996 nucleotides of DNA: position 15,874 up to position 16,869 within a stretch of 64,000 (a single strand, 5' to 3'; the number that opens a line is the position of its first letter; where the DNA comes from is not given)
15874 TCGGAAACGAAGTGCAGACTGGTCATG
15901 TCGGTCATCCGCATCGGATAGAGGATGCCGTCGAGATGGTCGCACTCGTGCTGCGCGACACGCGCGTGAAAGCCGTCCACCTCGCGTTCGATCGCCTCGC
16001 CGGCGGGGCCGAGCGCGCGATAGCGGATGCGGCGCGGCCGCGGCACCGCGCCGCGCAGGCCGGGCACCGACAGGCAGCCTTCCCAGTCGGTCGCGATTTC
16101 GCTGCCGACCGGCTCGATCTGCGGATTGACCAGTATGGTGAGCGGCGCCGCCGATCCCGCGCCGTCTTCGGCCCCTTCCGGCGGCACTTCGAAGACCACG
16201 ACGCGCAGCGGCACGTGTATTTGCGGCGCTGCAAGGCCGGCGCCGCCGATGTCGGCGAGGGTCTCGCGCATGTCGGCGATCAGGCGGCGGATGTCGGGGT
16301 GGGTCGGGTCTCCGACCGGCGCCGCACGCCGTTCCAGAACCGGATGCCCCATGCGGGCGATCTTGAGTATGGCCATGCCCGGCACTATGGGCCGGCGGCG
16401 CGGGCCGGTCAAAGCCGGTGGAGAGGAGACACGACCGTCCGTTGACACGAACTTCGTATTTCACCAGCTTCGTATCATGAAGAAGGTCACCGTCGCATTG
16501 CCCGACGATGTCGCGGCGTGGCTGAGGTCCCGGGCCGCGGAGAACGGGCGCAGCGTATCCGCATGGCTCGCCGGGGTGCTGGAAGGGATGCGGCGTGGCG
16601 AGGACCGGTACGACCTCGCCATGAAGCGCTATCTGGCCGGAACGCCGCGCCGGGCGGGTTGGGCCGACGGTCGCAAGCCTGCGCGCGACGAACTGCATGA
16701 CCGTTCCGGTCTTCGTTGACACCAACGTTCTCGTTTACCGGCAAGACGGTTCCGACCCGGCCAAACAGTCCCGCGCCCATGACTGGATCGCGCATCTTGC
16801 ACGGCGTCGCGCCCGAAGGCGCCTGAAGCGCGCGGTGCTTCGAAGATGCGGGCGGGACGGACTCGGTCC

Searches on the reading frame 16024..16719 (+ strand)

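Call 54: search_protein_families(library=pfam, proteins=[window:16024-16719:+], max_evalue=0.01)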
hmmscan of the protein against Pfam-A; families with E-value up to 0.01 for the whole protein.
window:16024-16719:+ (231 aa): 2 families
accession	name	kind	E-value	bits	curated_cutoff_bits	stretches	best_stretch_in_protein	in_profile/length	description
PF22513.2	FitA-like_RHH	-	5.2e-05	23.6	27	1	159-179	8-28/39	Antitoxin FitA-like, ribbon-helix-helix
PF07878.17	RHH_5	-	0.00044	20.4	26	1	152-183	1-31/43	CopG-like RHH_1 or ribbon-helix-helix domain, RHH_5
